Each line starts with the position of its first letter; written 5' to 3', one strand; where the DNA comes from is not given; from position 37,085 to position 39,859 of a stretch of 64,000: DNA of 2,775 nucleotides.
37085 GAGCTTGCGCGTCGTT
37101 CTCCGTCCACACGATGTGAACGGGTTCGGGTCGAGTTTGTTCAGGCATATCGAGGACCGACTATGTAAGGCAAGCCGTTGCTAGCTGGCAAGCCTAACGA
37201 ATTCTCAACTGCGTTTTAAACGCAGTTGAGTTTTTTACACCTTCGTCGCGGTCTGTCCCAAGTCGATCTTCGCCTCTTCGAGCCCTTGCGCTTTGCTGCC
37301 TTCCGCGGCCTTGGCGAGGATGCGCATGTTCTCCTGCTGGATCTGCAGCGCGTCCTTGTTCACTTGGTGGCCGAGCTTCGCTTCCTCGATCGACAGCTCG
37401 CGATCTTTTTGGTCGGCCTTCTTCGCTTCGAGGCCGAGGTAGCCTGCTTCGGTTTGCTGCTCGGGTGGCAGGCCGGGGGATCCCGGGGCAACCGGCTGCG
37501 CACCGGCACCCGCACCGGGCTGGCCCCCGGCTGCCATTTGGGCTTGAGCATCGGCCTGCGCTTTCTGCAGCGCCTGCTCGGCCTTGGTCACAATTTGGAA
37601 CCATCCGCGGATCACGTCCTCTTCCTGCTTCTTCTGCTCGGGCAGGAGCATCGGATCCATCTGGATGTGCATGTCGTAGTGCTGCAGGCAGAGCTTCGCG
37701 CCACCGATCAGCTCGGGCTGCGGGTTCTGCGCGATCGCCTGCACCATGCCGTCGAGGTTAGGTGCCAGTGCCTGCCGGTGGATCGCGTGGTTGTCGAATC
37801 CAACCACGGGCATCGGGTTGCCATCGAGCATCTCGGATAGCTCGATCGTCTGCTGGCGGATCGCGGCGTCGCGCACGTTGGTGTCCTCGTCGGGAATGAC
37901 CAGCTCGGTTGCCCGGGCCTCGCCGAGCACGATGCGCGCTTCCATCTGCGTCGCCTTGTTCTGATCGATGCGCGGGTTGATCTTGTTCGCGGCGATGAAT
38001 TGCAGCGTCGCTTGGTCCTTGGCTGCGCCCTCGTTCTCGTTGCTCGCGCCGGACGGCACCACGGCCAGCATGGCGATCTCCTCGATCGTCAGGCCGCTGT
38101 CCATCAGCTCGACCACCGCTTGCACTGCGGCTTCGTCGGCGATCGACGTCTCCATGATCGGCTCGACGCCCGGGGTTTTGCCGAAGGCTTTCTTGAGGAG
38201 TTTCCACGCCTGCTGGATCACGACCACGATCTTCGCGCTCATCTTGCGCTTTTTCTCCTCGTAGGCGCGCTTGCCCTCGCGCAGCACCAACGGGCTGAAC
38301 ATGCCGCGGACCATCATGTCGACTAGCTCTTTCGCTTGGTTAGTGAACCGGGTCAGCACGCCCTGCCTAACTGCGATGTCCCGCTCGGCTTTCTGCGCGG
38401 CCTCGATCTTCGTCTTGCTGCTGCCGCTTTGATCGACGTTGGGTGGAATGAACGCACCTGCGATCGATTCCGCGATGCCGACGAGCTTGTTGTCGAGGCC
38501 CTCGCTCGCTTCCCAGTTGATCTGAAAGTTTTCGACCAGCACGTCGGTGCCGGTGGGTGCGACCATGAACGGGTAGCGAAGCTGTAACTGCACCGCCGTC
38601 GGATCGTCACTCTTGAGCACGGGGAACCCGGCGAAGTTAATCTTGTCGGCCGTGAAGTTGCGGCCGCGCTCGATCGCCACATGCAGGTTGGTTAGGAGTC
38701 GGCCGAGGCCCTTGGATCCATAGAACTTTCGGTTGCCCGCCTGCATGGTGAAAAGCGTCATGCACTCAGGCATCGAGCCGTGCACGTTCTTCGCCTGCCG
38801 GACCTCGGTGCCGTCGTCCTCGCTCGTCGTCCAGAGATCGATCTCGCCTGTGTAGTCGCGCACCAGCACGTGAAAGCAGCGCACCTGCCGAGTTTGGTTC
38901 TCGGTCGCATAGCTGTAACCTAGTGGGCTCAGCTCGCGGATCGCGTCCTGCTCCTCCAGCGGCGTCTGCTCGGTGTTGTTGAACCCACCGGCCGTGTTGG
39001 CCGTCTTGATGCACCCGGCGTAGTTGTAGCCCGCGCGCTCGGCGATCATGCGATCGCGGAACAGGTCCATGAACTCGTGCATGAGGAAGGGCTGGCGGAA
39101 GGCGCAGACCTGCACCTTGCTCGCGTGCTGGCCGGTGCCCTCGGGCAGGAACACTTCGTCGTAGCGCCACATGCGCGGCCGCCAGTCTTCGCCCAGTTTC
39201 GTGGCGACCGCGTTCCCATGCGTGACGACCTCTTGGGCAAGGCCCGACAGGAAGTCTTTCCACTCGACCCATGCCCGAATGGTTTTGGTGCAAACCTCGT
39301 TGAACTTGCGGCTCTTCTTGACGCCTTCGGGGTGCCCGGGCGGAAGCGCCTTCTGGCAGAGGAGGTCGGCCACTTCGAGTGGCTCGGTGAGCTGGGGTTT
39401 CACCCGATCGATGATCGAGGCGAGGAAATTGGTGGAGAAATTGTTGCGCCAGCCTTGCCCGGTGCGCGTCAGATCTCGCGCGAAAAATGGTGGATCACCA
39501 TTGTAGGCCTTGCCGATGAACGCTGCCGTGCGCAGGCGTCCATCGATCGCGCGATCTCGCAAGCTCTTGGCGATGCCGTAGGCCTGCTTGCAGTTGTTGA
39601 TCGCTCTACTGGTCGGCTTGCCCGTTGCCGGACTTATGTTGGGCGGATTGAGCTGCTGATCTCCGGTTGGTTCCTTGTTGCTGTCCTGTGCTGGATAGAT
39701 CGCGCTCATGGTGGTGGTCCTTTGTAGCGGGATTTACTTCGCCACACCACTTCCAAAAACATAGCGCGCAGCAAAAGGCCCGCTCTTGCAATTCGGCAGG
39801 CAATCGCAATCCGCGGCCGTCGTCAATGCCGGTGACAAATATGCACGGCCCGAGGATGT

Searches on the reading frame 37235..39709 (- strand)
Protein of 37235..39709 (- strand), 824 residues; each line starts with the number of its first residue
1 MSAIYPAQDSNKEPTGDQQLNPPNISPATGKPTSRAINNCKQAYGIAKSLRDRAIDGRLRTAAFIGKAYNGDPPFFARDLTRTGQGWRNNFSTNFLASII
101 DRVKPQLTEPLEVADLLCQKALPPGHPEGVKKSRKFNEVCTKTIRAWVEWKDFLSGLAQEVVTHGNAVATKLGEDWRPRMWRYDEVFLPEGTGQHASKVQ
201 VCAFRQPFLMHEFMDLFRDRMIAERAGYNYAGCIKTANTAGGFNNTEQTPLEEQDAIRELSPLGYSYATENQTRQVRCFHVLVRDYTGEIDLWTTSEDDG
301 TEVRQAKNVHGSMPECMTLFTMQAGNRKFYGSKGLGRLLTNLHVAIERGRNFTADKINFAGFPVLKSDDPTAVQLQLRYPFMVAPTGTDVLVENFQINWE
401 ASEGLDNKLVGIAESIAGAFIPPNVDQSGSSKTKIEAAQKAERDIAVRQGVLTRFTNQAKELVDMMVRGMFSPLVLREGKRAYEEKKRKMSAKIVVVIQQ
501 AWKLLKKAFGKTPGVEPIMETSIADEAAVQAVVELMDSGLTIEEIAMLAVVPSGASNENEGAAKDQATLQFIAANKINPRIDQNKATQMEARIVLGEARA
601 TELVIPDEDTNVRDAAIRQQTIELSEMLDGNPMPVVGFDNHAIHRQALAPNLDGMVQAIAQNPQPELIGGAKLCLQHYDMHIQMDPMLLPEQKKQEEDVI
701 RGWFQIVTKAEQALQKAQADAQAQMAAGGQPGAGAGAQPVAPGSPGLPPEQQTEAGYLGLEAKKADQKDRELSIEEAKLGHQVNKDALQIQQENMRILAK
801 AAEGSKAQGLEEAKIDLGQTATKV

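Call 8: search_protein_families(library=phrogs, proteins=[window:37235-39709:-])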
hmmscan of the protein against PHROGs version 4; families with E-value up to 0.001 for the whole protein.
window:37235-39709:- (824 aa): 0 families

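Call 15: search_dna_similar(query=window:37235-39709:-, collection=phages, mode=protein, max_rows=15)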
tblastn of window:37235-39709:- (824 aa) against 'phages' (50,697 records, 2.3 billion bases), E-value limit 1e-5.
No match.

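Call 16: find_related_loci(query=window:37235-39709:-, collection=viral_contigs, flank=10000)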
Query window:37235-39709:- (824 aa) in viral_contigs; peptide patterns used: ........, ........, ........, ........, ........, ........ (x = any residue, [..] = any of these).
13 stretches matched a pattern, but none encodes a relative of the query by tblastn (E <= 1e-3).

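Call 18: search_protein_families(library=pfam, max_evalue=0.01, proteins=[window:37235-39709:-])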
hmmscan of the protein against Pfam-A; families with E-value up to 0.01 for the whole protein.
window:37235-39709:- (824 aa): 0 families

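Call 19: find_homologous_proteins(query=window:37235-39709:-)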
Query window:37235-39709:- (824 aa): 68 proteins with E <= 0.001 among 8000 candidates.
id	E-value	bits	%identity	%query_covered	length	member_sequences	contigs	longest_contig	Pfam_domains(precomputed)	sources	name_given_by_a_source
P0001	0.0e+0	1868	100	100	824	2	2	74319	-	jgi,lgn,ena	-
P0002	0.0e+0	1578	83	99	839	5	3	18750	-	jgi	jgi:hypothetical protein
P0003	0.0e+0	1358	74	97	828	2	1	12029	-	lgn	-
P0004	0.0e+0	1104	61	100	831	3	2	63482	-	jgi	jgi:hypothetical protein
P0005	0.0e+0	1064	59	96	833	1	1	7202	-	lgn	-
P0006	8.6e-267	906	52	98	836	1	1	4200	-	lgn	-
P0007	1.3e-261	889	52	99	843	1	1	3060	-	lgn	-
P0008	4.2e-256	871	52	97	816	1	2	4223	-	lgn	-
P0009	1.4e-249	849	51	96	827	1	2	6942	-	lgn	-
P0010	1.1e-248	846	50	99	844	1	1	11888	-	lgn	-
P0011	1.1e-246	839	50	97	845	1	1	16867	-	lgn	-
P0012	1.6e-246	839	51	97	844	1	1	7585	-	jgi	jgi:hypothetical protein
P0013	6.5e-246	837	49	99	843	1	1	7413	-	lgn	-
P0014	1.0e-236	806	48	97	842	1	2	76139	-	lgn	-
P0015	2.9e-234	798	47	99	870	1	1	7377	-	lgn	-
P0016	1.5e-232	793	49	99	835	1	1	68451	-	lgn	-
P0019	5.8e-224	764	47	97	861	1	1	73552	-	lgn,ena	-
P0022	1.2e-215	737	47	92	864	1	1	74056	-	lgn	-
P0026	4.1e-211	722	45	99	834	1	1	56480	-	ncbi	-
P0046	1.2e-173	598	39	98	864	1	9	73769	-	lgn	-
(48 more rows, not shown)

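Call 20: find_encoding_contigs(protein=P0001, flank=10000, max_places=3)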
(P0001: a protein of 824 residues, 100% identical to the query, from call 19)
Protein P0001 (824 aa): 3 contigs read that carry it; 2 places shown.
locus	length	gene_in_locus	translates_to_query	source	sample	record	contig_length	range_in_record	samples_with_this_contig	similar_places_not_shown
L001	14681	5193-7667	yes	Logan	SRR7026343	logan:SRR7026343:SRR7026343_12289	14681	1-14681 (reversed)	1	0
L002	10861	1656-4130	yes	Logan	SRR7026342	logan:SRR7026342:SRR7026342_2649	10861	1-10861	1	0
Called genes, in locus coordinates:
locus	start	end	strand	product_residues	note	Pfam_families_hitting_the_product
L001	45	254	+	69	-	-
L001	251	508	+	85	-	-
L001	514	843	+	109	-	-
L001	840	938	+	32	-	-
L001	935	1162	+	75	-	-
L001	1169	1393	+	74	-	-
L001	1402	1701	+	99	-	-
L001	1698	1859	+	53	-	-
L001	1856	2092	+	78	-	-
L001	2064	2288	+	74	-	-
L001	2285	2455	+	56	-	-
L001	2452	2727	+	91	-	-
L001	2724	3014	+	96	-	-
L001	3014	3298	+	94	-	-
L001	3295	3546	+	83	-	-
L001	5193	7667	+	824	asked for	-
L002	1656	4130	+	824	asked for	-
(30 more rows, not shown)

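Call 21: find_encoding_contigs(protein=P0002, flank=10000, max_places=3)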
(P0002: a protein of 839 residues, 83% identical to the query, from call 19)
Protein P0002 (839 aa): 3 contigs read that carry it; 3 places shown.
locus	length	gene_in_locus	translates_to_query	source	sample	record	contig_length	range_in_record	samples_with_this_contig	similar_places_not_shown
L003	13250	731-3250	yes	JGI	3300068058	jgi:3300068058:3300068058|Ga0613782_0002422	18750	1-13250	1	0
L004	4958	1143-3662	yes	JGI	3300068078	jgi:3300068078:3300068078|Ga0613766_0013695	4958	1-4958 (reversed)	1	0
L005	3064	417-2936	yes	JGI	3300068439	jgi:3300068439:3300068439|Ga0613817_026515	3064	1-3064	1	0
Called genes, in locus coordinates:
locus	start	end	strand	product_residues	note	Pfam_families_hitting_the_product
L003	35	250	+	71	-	-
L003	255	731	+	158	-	PF13392:HNH_3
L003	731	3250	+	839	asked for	-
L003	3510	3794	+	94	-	-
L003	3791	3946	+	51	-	-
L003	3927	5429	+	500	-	-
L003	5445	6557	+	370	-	-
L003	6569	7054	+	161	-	-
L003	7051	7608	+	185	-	-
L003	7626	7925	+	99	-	-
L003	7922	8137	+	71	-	-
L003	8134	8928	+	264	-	-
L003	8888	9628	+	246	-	-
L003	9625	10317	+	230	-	PF05050:Methyltransf_21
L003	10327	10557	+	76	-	-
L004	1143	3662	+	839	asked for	-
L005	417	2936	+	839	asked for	-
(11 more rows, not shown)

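Call 22: find_encoding_contigs(protein=P0004, flank=10000, max_places=2)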
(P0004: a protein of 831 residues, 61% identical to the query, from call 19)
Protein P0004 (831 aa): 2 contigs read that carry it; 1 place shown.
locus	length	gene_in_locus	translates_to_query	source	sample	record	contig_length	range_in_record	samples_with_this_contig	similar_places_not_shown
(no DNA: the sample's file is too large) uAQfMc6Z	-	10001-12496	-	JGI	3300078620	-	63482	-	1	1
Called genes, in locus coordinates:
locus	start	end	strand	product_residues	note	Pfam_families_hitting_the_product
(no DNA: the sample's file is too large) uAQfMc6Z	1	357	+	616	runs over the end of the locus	-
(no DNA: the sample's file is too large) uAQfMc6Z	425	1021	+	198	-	-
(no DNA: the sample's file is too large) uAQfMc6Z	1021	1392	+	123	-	-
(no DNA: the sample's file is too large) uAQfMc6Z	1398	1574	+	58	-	-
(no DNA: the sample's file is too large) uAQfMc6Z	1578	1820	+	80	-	PF13619:KTSC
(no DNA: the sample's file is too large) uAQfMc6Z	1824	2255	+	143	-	-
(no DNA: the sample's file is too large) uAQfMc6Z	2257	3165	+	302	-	PF02511:Thy1 (weak)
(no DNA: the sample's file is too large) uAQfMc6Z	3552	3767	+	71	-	-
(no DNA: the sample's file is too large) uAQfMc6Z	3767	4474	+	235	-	-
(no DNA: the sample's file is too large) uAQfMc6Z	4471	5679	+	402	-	PF12637:TSCPD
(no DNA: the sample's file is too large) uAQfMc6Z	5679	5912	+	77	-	-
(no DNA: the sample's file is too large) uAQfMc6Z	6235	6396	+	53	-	-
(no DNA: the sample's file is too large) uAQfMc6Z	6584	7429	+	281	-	PF10979:DUF2786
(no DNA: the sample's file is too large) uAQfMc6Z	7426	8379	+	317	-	-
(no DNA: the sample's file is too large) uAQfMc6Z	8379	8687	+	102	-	-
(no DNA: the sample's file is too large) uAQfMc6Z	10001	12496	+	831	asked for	-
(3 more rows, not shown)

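Call 27: find_encoding_contigs(protein=P0003, flank=10000, max_places=1)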
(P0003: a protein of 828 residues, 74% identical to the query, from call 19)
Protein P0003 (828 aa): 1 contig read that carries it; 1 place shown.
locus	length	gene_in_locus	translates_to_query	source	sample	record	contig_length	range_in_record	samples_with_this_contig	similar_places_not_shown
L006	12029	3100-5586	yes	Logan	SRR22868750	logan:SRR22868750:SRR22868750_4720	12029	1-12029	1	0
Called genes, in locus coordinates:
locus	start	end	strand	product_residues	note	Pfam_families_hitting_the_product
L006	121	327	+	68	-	-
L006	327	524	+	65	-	-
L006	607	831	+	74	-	-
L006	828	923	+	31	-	-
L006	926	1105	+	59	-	-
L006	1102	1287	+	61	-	-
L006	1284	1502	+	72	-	-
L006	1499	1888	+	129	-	-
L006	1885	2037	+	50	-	-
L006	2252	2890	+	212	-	-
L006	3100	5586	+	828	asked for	-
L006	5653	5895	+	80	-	-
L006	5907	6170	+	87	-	-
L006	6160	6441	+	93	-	-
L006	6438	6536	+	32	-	-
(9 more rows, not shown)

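Call 28: find_encoding_contigs(protein=P0014, flank=10000, max_places=1)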
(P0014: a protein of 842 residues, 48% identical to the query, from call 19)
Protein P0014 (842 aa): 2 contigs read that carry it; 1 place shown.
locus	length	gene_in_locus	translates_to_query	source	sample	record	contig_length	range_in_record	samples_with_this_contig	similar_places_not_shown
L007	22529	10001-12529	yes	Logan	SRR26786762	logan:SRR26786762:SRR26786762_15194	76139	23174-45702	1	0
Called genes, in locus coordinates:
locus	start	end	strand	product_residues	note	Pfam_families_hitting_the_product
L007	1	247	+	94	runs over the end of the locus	-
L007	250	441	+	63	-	-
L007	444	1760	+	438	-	PF01555:N6_N4_Mtase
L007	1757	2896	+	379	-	PF02767:DNA_pol3_beta_2 (faint)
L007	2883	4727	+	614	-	-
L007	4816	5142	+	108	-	PF18974:DUF5710 (weak)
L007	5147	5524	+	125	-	-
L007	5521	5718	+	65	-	-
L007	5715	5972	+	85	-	-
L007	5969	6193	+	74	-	-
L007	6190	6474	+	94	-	-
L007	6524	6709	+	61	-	-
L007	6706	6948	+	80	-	PF13619:KTSC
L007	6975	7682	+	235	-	-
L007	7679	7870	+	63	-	-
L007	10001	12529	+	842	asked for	-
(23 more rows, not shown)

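Call 29: find_encoding_contigs(protein=P0016, flank=10000, max_places=1)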
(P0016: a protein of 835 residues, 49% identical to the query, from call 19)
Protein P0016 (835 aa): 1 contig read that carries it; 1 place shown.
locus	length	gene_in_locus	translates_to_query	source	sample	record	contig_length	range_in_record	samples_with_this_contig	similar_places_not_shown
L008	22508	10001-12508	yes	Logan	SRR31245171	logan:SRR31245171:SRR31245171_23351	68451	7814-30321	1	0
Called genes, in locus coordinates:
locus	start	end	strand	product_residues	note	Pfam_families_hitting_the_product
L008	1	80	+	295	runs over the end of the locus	-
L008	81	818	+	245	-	PF01695:IstB_IS21 (weak)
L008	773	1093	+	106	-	-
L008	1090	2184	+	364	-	PF02768:DNA_pol3_beta_3 (weak)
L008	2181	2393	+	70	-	-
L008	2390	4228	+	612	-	-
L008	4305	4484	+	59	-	-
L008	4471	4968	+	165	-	-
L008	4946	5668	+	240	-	-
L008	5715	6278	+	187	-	-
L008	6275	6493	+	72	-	-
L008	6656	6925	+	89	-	-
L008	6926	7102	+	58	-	-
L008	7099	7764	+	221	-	-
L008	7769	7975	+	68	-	-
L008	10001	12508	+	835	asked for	-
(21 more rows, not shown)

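Call 30: find_encoding_contigs(protein=P0019, flank=10000, max_places=1)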
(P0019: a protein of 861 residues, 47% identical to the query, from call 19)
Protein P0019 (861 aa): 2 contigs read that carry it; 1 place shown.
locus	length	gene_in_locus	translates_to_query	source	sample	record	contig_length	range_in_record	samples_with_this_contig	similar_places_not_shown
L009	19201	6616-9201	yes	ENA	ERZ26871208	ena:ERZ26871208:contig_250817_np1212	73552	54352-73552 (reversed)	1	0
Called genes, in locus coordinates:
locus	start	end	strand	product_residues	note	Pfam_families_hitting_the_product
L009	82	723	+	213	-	-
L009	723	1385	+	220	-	-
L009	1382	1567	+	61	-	-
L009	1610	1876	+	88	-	-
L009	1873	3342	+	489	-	-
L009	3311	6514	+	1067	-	-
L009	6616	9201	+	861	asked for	-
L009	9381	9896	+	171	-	-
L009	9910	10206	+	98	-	-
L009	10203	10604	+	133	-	-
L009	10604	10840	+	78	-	-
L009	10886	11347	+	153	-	-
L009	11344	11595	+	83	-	-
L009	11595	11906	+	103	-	-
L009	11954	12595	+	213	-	PF03819:MazG (weak)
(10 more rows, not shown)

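Call 36: find_related_loci(query=A1, collection=metagenome_contigs, flank=10000)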
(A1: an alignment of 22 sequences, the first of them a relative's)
Query A1 (824 aa) in metagenome_contigs; peptide patterns used: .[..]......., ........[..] (x = any residue, [..] = any of these).
19 stretches matched a pattern; 1 encode a relative of the query (tblastn E <= 1e-3); 1 distinct loci.
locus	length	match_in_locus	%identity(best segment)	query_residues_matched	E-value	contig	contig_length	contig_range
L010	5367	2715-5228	87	1-824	0e+0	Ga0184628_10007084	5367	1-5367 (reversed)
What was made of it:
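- Tried and rejected: A JGI metagenome scan with the portal profile gave one short locus (call 36).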

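Call 37: search_solved_structures(query=A1, max_evalue=1)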
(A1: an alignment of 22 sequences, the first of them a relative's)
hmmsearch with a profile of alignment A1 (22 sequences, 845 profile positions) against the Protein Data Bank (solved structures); distinct sequences matched with E-value up to 1: 3.
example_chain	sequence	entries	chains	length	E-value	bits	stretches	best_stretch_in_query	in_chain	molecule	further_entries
12dl_KA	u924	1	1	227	0.042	15.2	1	729-823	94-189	Zinc finger BED domain-containing protein 3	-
24mc_V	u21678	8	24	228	0.042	15.2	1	729-823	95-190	Zinc finger BED domain-containing protein 3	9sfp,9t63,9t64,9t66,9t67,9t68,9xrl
6xp5_I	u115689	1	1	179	0.55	11.5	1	704-839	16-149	Mediator of RNA polymerase II transcription subunit 9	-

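Call 38: find_encoding_contigs(protein=P0026, flank=10000, max_places=1)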
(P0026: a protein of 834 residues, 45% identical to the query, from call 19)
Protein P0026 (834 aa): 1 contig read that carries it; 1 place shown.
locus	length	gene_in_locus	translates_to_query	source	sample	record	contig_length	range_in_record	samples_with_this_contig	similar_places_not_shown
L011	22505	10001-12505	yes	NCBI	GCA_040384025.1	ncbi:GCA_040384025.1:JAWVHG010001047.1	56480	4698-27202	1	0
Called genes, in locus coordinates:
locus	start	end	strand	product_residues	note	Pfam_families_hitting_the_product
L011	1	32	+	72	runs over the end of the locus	PF13619:KTSC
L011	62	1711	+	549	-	PF00270:DEAD, PF04851:ResIII, PF18766:SWI2_SNF2, PF00271:Helicase_C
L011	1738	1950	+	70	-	-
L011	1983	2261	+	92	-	-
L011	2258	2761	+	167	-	-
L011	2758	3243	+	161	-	-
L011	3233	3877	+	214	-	-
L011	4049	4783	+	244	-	PF13730:HTH_36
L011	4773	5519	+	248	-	-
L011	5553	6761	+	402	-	-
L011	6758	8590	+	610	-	-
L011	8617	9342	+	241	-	-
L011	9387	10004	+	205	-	-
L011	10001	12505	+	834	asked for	-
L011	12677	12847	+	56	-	-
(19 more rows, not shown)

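Call 39: find_encoding_contigs(protein=P0022, flank=10000, max_places=1)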
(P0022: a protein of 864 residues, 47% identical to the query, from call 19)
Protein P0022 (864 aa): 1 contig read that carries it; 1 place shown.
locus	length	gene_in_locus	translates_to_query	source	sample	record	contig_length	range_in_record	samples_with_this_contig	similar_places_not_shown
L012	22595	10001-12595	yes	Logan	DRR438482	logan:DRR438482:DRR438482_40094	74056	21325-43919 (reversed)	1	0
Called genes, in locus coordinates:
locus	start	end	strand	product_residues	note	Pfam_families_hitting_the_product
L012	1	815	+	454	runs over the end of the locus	-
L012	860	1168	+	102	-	PF08299:Bac_DnaA_C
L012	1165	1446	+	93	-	-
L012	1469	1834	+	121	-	-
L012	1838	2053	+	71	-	-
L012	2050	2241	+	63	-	-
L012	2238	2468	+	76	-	-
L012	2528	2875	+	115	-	-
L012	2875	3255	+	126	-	-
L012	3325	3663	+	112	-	-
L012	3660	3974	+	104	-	-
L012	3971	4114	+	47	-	-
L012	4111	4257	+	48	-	-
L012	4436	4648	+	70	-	-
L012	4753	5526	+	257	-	PF00753:Lactamase_B, PF23023:Anti-Pycsar_Apyc1, PF12706:Lactamase_B_2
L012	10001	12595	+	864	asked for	-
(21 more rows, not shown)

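Call 40: find_encoding_contigs(protein=P0046, flank=10000, max_places=1)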
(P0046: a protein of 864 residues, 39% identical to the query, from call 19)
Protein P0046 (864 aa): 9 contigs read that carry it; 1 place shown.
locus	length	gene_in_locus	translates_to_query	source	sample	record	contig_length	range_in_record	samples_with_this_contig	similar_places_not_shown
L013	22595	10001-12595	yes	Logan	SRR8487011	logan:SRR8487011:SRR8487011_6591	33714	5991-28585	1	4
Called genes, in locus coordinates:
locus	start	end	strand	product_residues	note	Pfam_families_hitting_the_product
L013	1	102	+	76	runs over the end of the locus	-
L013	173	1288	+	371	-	-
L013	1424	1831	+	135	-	PF12637:TSCPD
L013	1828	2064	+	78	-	-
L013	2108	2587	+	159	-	-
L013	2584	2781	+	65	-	-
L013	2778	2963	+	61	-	-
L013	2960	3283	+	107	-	-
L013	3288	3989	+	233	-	-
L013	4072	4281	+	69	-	-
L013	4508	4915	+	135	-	-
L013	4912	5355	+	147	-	-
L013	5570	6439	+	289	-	-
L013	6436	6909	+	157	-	PF23858:DUF7220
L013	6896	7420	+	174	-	-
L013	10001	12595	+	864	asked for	-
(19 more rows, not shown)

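Call 49: find_related_loci(query=A1, collection=genome_contigs, flank=10000)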
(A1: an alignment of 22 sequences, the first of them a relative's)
Query A1 (824 aa) in genome_contigs; peptide patterns used: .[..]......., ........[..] (x = any residue, [..] = any of these).
8 stretches matched a pattern; 1 encode a relative of the query (tblastn E <= 1e-3); 1 distinct loci.
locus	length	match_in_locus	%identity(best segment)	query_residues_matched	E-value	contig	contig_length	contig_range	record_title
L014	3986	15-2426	44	30-817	0e+0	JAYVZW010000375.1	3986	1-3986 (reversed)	MAG: Verrucomicrobiota bacterium isolate GL91_UP_metabinner_10 GL91_UP_metabinner_10_374, whole genome shotgun sequence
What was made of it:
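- Tried and rejected: A GTDB scan gave one 4-kb Verrucomicrobiota-MAG contig, which is too weak for host assignment (call 49).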

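Call 50: find_related_loci(query=A1, collection=viral_contigs, flank=10000)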
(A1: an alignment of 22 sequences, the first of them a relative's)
Query A1 (824 aa) in viral_contigs; peptide patterns used: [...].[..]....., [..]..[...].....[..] (x = any residue, [..] = any of these).
111 stretches matched a pattern; 6 encode a relative of the query (tblastn E <= 1e-3); 6 distinct loci.
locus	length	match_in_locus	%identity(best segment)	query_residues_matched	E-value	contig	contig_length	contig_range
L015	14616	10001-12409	34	13-817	2e-126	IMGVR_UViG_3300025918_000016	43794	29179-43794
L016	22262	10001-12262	32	30-746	1e-102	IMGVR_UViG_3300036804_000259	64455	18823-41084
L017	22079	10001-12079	33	15-683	4e-102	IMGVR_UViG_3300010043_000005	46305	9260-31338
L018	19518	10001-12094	35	6-683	3e-108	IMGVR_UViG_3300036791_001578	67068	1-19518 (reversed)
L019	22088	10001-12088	33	14-683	2e-105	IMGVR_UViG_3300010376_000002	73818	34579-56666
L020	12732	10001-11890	28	15-684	2e-64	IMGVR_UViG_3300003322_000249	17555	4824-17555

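Call 76: predict_structure(alignment_id=A1)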
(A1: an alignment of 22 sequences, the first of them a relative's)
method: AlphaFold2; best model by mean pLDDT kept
length: 824 residues; sequences in the alignment: 22
mean_pLDDT: 71.5   pTM: 0.58
mean pLDDT of the five models: 71.5, 70.7, 70.4, 69.3, 68.5
residues with pLDDT >= 90: 33; 70-90: 499; 50-70: 184; < 50: 108
segments of 3 or more residues with pLDDT < 50: 1-15, 243-245, 261-272, 330-332, 421-431, 433-449, 555-561, 726-759, 820-824
pLDDT, mean of each block of 10 residues (from residue 1): 31 53 75 80 89 83 81 73 73 82 79 79 75 85 88 87 85 86 83 72 86 81 82 83 58 65 38 73 86 88 87 86 58 69 85 76 68 59 68 67 80 71 40 45 44 75 89 87 84 74 76 69 78 89 88 51 65 68 70 64 61 74 82 76 82 82 79 86 77 79 81 71 47 32 36 46 64 71 67 63 57 58 42
secondary structure, 60 per line:
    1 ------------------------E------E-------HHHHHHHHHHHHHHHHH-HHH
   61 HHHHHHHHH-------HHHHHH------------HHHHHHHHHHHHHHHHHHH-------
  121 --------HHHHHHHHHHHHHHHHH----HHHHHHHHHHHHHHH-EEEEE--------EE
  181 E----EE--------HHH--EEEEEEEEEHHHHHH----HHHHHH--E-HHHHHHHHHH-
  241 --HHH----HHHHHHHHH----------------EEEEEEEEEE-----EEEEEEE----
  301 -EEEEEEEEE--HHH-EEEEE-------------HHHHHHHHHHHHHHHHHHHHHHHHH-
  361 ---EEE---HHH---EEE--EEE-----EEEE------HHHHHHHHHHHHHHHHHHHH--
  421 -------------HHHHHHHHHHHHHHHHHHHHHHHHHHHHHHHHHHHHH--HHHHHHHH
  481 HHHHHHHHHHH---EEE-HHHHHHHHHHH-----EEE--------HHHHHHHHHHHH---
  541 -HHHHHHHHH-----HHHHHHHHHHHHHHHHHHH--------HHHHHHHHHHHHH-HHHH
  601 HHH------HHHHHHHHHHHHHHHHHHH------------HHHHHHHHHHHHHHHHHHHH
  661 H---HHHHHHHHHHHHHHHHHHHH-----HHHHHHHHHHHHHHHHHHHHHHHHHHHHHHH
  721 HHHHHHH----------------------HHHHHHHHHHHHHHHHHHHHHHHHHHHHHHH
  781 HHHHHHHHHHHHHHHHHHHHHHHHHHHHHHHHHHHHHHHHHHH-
elements in order (helices of 4 or more, strands of 3 or more residues): H40-56 H58-69 H77-82 H95-113 H129-145 H150-164 E166-170 E179-181 E201-209 H210-215 H220-225 H230-239 H250-258 E275-284 E290-296 E302-310 E317-321 H335-359 E364-366 E376-378 E381-383 E389-392 H399-418 H434-470 H473-491 E495-497 H499-509 E515-517 H526-537 H542-550 H556-574 H583-595 H597-603 H610-628 H641-661 H665-684 H690-727 H750-823
